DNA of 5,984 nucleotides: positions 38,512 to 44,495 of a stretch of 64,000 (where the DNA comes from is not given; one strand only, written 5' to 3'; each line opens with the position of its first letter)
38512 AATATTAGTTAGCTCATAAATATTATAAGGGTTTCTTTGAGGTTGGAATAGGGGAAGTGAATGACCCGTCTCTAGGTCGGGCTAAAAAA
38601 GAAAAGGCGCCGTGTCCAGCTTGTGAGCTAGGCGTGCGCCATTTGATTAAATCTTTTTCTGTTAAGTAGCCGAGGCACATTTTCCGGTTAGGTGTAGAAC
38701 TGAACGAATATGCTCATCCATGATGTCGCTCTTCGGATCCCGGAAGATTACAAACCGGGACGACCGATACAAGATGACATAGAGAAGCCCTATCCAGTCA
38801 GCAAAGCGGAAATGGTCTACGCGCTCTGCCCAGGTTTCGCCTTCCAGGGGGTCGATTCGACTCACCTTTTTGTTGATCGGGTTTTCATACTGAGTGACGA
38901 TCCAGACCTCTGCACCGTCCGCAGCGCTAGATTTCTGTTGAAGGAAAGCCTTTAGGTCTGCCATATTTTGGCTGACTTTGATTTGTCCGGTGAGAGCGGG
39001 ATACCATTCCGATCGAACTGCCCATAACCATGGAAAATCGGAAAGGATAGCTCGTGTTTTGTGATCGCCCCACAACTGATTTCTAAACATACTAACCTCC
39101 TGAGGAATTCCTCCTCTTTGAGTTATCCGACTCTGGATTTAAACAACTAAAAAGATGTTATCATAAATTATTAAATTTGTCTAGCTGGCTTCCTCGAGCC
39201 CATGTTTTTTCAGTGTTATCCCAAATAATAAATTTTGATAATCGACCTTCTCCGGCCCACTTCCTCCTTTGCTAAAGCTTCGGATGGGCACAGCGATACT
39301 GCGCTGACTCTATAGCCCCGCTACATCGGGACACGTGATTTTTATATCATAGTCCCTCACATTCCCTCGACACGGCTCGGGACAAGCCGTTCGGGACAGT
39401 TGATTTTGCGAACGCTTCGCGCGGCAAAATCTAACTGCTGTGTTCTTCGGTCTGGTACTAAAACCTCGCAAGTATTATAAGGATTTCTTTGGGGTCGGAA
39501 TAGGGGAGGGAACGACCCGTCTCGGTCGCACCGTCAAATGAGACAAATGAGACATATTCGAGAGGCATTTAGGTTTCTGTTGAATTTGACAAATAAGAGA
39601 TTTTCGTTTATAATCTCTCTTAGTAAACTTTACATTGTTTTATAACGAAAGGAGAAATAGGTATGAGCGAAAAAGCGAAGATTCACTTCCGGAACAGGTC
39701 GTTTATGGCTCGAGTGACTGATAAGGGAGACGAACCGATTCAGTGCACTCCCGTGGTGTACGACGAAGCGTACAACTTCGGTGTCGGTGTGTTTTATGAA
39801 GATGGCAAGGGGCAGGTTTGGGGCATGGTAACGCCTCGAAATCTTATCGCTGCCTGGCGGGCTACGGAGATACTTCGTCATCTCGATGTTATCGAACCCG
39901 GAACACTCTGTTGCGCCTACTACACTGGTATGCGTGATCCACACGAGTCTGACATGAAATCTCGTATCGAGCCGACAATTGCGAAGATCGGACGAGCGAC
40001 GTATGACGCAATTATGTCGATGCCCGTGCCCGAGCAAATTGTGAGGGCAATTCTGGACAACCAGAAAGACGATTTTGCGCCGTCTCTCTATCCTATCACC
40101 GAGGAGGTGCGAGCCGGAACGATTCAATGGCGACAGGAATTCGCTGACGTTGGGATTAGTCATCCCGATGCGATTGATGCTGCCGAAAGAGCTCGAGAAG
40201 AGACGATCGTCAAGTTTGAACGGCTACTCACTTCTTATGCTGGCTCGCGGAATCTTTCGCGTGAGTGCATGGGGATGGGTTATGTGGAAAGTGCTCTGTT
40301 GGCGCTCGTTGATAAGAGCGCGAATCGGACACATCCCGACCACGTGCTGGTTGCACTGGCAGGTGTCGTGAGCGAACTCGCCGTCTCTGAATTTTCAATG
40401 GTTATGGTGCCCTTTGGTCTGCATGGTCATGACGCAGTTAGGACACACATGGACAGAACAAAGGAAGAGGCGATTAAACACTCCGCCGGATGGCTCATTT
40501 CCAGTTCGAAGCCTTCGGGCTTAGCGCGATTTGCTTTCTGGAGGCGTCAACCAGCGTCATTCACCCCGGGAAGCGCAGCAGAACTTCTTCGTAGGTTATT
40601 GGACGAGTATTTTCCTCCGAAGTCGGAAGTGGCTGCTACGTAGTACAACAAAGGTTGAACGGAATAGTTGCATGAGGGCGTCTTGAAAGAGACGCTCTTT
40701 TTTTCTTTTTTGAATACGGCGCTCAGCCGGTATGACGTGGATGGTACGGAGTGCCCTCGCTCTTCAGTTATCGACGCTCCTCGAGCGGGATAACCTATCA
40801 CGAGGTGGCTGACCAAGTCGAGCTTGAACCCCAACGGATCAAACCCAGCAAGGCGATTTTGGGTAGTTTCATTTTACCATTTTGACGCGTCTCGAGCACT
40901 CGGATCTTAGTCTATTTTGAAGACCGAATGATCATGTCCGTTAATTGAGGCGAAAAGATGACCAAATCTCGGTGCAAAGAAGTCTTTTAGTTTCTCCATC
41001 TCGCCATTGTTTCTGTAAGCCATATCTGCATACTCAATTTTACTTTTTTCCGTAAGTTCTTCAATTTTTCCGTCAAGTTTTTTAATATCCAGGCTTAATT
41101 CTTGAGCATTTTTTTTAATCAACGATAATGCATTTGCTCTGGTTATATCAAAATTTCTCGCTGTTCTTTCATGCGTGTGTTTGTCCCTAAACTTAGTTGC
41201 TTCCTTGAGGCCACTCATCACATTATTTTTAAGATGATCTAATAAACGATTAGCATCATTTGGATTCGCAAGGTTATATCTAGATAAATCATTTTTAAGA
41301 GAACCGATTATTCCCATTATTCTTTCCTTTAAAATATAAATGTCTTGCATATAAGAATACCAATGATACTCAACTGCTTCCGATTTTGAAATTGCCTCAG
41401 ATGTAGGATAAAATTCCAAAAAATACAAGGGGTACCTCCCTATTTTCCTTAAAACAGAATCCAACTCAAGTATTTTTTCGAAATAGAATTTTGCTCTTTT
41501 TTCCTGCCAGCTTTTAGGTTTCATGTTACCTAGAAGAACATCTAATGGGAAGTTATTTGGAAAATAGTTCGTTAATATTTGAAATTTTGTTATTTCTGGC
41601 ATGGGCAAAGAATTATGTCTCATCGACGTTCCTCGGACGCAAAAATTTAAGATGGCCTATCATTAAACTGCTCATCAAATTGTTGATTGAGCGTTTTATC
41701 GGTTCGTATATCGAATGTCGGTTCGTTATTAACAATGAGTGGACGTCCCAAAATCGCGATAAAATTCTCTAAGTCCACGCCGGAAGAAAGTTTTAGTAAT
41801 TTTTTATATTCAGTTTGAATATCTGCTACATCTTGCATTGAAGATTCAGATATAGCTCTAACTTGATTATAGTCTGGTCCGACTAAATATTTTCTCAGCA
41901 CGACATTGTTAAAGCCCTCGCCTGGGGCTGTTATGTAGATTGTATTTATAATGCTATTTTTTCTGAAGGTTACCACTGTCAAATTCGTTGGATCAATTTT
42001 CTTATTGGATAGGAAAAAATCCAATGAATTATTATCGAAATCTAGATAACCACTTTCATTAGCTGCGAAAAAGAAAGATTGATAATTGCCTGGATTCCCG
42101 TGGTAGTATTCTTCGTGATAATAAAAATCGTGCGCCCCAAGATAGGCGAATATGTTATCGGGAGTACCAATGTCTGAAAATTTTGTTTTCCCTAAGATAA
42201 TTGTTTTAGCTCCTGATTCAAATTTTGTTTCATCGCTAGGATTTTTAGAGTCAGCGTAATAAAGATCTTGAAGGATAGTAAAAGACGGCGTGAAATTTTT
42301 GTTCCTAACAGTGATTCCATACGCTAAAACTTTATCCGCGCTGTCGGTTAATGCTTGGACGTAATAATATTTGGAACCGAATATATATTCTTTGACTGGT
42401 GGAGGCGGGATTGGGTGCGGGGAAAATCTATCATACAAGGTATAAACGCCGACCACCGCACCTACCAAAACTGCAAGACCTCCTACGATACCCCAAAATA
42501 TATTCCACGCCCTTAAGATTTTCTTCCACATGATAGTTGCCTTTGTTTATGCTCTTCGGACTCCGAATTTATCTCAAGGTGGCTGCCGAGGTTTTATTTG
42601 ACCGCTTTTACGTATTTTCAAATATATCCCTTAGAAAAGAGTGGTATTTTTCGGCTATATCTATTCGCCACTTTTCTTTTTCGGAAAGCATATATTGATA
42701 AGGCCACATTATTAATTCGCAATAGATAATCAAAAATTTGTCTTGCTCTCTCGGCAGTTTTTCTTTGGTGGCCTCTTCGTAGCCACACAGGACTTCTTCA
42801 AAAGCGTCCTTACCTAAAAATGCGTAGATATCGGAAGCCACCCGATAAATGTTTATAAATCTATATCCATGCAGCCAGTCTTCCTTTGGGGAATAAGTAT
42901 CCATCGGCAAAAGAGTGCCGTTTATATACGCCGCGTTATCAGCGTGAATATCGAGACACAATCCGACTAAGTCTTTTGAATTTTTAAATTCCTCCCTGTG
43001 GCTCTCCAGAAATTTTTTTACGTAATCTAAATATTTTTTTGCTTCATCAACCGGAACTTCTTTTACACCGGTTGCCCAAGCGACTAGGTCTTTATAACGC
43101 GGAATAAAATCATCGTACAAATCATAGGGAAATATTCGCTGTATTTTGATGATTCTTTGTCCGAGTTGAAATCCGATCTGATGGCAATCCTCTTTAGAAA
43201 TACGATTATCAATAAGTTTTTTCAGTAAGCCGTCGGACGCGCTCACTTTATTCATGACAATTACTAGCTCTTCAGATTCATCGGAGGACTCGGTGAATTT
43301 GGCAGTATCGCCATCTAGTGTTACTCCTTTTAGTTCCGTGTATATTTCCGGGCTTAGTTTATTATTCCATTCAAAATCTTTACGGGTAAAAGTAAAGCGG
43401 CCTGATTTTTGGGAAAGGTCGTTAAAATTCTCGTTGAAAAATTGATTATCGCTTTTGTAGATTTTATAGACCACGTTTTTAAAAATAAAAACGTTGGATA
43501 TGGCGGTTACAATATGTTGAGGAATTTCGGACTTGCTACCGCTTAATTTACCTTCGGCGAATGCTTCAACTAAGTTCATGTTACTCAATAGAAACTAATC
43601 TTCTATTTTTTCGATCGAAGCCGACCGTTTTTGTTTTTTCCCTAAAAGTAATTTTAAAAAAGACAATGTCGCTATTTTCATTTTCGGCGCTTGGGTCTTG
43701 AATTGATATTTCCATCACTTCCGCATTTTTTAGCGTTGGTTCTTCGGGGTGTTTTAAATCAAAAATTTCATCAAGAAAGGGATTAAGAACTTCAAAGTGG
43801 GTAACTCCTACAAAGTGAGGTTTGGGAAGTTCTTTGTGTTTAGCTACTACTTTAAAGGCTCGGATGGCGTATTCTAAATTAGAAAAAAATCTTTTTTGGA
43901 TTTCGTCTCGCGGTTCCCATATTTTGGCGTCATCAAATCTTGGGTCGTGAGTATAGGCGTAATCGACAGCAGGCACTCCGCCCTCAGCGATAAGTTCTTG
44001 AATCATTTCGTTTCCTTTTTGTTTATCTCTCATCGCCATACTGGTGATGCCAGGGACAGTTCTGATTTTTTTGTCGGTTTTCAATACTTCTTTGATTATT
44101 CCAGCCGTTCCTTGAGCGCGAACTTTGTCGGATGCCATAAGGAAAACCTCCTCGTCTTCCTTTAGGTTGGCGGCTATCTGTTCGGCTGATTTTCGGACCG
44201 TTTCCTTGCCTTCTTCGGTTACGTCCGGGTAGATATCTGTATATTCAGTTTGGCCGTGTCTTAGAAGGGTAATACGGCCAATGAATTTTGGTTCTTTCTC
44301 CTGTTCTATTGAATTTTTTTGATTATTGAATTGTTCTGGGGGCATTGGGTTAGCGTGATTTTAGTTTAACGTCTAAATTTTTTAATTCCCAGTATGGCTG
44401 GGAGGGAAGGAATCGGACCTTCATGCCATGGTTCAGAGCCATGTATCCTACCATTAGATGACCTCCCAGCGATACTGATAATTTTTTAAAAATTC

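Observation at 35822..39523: Three copies of a ~50-nt conserved promoter element driving nucleotide house-cleaning genes: a candidate dedicated regulon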

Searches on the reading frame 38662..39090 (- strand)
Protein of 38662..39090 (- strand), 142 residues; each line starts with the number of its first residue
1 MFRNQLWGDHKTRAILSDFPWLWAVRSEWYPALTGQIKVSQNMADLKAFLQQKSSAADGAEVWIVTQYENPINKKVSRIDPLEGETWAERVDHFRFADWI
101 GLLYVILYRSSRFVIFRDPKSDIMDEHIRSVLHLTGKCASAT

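Call 10: search_protein_families(library=pfam, proteins=[window:38662-39090:-], max_evalue=0.01)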
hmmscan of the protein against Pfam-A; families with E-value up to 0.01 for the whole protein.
window:38662-39090:- (142 aa): 0 families

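Call 34: search_protein_families(library=padloc, proteins=[window:38662-39090:-], max_evalue=0.01)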
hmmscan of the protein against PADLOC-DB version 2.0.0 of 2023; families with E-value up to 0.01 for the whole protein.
window:38662-39090:- (142 aa): 0 families

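Call 35: search_protein_families(library=phrogs, proteins=[window:38662-39090:-], max_evalue=0.01)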
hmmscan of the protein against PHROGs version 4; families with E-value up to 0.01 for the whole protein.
window:38662-39090:- (142 aa): 0 families

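Call 36: search_protein_families(library=ncbifam, proteins=[window:38662-39090:-], max_evalue=0.01)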
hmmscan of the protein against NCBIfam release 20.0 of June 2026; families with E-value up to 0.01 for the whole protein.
window:38662-39090:- (142 aa): 0 families

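Call 54: find_homologous_proteins(query=window:38662-39090:-)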
Query window:38662-39090:- (142 aa): 3 proteins with E <= 0.001 among 9 candidates.
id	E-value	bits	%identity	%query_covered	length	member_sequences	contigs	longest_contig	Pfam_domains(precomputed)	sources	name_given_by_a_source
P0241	1.7e-88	312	100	96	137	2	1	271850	-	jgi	jgi:hypothetical protein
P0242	1.3e-57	212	66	100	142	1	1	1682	-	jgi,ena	-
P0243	1.6e-56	208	65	100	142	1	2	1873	-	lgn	-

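Call 55: find_encoding_contigs(protein=P0242, flank=3000, max_places=3)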
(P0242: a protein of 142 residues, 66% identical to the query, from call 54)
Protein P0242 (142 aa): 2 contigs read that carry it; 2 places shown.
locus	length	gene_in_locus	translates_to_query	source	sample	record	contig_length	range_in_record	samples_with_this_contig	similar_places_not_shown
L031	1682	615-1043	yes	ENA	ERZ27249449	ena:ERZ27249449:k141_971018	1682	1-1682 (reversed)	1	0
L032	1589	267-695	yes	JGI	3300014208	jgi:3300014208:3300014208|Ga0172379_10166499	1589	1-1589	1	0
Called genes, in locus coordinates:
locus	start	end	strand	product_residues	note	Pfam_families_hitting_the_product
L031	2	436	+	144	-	?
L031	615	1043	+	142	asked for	-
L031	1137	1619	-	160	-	PF06983:3-dmu-9_3-mt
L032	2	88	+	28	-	?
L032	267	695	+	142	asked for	-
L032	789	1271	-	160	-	PF06983:3-dmu-9_3-mt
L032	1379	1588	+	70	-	?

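Call 56: find_encoding_contigs(protein=P0243, flank=3000, max_places=3)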
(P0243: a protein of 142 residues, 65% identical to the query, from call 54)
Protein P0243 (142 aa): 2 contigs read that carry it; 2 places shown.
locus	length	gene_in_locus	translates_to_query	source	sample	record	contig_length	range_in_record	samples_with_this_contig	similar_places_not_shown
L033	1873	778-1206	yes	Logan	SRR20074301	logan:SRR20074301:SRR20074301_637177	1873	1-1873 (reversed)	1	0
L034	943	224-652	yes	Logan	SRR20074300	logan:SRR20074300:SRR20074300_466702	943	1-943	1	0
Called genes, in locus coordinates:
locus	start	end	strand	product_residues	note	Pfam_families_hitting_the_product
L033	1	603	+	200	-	?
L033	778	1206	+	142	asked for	-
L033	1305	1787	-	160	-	PF06983:3-dmu-9_3-mt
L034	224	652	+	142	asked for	-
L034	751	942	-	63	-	?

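Call 80: search_protein_families(library=pfam, proteins=[window:38662-39090:-], max_evalue=1)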
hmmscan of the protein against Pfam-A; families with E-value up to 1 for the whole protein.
window:38662-39090:- (142 aa): 0 families

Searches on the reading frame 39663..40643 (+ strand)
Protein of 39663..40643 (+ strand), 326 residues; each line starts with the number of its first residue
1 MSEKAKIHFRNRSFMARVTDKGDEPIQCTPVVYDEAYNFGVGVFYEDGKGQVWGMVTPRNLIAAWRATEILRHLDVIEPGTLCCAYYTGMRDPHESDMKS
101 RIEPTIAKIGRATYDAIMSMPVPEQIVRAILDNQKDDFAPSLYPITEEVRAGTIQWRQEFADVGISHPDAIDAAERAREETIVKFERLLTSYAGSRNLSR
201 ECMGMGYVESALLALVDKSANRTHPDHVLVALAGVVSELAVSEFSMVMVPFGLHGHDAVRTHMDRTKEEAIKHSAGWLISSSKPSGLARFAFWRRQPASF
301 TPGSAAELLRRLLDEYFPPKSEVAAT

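Call 10: search_protein_families(library=pfam, proteins=[window:39663-40643:+], max_evalue=0.01)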
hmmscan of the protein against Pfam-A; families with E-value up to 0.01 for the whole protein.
window:39663-40643:+ (326 aa): 0 families

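Call 34: search_protein_families(library=padloc, proteins=[window:39663-40643:+], max_evalue=0.01)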
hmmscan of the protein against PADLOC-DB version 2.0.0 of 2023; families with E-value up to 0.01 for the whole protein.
window:39663-40643:+ (326 aa): 0 families

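Call 35: search_protein_families(library=phrogs, proteins=[window:39663-40643:+], max_evalue=0.01)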
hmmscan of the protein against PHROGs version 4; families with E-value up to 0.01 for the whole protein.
window:39663-40643:+ (326 aa): 0 families

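Call 36: search_protein_families(library=ncbifam, proteins=[window:39663-40643:+], max_evalue=0.01)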
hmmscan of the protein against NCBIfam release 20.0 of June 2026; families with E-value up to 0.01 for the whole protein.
window:39663-40643:+ (326 aa): 0 families

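Call 80: search_protein_families(library=pfam, proteins=[window:39663-40643:+], max_evalue=1)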
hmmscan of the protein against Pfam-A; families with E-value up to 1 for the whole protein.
window:39663-40643:+ (326 aa): 0 families

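Call 86: search_protein_representatives(protein=window:39663-40643:+)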
Query: 326 residues. Proteins with E-value up to 0.001 (for the whole library): 240; up to 1e-10: 115; up to 1e-30: 47. The best 150 are listed.
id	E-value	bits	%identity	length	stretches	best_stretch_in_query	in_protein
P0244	2.2e-109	381.8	59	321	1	3-324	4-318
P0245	1.2e-93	330.1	52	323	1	5-322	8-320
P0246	8.3e-89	314.2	52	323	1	5-319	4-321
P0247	1.6e-83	296.8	46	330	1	3-321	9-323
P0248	2.2e-83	296.4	50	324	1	3-323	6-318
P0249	2.4e-83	296.3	56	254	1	3-249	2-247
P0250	1.7e-80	286.9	50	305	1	4-317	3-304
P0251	3.6e-78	279.2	50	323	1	4-320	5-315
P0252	4.9e-70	252.5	46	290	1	45-317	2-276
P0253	1.1e-67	244.8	45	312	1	7-323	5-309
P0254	3.3e-66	239.9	45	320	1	1-318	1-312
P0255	5.3e-64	232.7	63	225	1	4-171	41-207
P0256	1.0e-61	225.2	48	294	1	32-323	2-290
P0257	1.2e-60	221.7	42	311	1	9-321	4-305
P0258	7.5e-60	219.1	44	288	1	45-319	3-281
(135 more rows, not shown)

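Call 88: search_solved_structures(query=A7, max_evalue=1)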
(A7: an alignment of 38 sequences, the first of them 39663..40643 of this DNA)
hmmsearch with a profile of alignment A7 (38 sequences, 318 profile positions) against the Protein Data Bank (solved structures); distinct sequences matched with E-value up to 1: 2.
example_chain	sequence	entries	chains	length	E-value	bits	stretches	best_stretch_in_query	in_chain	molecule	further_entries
2e9f_A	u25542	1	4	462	0.061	15.5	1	142-165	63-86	Argininosuccinate lyase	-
8h9f_M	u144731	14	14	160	0.13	14.4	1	231-295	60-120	ATP synthase subunit d, mitochondrial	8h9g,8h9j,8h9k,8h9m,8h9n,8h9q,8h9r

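Call 89: search_protein_families(library=pfam, alignment_id=A7, max_evalue=0.1)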
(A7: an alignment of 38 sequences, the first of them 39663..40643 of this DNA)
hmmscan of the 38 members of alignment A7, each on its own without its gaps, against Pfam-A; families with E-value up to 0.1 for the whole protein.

A. member 1, window:39663-40643:+ (326 aa): 0 families

B. families by the number of members that match (of 38 scanned): 8 families
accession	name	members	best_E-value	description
PF08804.16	gp32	1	0.0088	gp32 DNA binding protein like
PF16348.10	CoV_NSP4_C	1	0.024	Coronavirus replicase NSP4, C-terminal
PF17049.10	AEP1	1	0.031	ATPase expression protein 1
PF15437.11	PGBA_C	1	0.042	Plasminogen-binding protein pgbA C-terminal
PF07420.17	DUF1509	1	0.055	Protein of unknown function (DUF1509)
PF17789.7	MG4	1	0.076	Macroglobulin domain MG4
PF13405.12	EF-hand_6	1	0.079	EF-hand domain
PF01351.25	RNase_HII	1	0.091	Ribonuclease HII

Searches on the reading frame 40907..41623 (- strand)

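Call 10: search_protein_families(library=pfam, proteins=[window:40907-41623:-], max_evalue=0.01)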
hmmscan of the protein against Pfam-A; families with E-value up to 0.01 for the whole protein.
window:40907-41623:- (238 aa): 0 families

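Call 34: search_protein_families(library=padloc, proteins=[window:40907-41623:-], max_evalue=0.01)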
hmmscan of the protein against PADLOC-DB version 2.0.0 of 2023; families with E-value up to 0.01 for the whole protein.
window:40907-41623:- (238 aa): 0 families

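Call 35: search_protein_families(library=phrogs, proteins=[window:40907-41623:-], max_evalue=0.01)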
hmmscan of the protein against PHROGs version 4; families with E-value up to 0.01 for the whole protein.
window:40907-41623:- (238 aa): 0 families

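Call 36: search_protein_families(library=ncbifam, proteins=[window:40907-41623:-], max_evalue=0.01)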
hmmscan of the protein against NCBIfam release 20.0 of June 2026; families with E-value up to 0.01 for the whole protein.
window:40907-41623:- (238 aa): 0 families

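Call 80: search_protein_families(library=pfam, proteins=[window:40907-41623:-], max_evalue=1)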
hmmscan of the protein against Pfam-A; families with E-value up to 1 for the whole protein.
window:40907-41623:- (238 aa): 4 families
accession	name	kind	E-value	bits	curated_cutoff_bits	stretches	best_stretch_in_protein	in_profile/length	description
PF06998.16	DUF1307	-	0.015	15.9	28.3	0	170-212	8-50/123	Protein of unknown function (DUF1307)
PF06008.19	Laminin_I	-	0.015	15.5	34.6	1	107-194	22-105/259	Laminin Domain I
PF18241.6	AvrM-A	-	0.043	14.7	27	1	125-206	62-142/147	Flax-rust effector AvrM-A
PF24411.1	DUF7545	-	0.19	12.5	27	1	210-232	73-95/95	Family of unknown function (DUF7545)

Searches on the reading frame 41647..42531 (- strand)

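Call 10: search_protein_families(library=pfam, proteins=[window:41647-42531:-], max_evalue=0.01)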
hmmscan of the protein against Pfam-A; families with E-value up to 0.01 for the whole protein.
window:41647-42531:- (294 aa): 0 families

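Call 34: search_protein_families(library=padloc, proteins=[window:41647-42531:-], max_evalue=0.01)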
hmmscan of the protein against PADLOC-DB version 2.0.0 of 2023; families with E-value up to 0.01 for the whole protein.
window:41647-42531:- (294 aa): 0 families

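Call 35: search_protein_families(library=phrogs, proteins=[window:41647-42531:-], max_evalue=0.01)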
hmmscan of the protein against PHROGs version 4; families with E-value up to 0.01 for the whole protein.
window:41647-42531:- (294 aa): 0 families

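Call 36: search_protein_families(library=ncbifam, proteins=[window:41647-42531:-], max_evalue=0.01)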
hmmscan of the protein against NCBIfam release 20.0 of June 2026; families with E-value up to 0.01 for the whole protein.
window:41647-42531:- (294 aa): 1 family
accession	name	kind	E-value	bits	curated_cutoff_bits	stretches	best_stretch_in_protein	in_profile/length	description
NF043066.1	ETEC_3214_dom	domain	8e-25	87.3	35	1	47-200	39-174/175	ETEC_3214 domain-containing protein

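Call 80: search_protein_families(library=pfam, proteins=[window:41647-42531:-], max_evalue=1)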
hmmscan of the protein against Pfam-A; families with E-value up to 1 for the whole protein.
window:41647-42531:- (294 aa): 0 families

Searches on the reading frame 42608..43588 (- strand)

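Call 34: search_protein_families(library=padloc, proteins=[window:42608-43588:-], max_evalue=0.01)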
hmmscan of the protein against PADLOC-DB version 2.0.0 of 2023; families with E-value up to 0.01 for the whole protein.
window:42608-43588:- (326 aa): 0 families

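Call 35: search_protein_families(library=phrogs, proteins=[window:42608-43588:-], max_evalue=0.01)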
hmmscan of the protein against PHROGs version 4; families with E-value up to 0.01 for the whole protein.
window:42608-43588:- (326 aa): 0 families

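Call 36: search_protein_families(library=ncbifam, proteins=[window:42608-43588:-], max_evalue=0.01)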
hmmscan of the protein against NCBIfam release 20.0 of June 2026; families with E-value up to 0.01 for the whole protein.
window:42608-43588:- (326 aa): 0 families

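Call 68: search_protein_families(library=pfam, proteins=[window:42608-43588:-], max_evalue=0.001)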
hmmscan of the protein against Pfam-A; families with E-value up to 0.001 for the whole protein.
window:42608-43588:- (326 aa): 0 families

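Call 80: search_protein_families(library=pfam, proteins=[window:42608-43588:-], max_evalue=1)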
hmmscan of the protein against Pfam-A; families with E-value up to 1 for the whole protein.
window:42608-43588:- (326 aa): 2 families
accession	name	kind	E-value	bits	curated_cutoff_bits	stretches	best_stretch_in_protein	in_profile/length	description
PF23653.1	DUF7149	-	0.0063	16.5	27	1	11-126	119-236/239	Domain of unknown function (DUF7149)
PF03749.19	SfsA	-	0.12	12.6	22.8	1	60-99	26-65/138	Sugar fermentation stimulation protein RE domain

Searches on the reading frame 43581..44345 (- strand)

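Call 68: search_protein_families(library=pfam, proteins=[window:43581-44345:-], max_evalue=0.001)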
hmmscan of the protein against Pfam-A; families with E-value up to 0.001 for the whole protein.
window:43581-44345:- (254 aa): 1 family
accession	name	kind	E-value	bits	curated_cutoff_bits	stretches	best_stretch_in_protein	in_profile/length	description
PF00300.27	His_Phos_1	-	9.3e-08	32.4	21.7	1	25-217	1-183/194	Histidine phosphatase superfamily (branch 1)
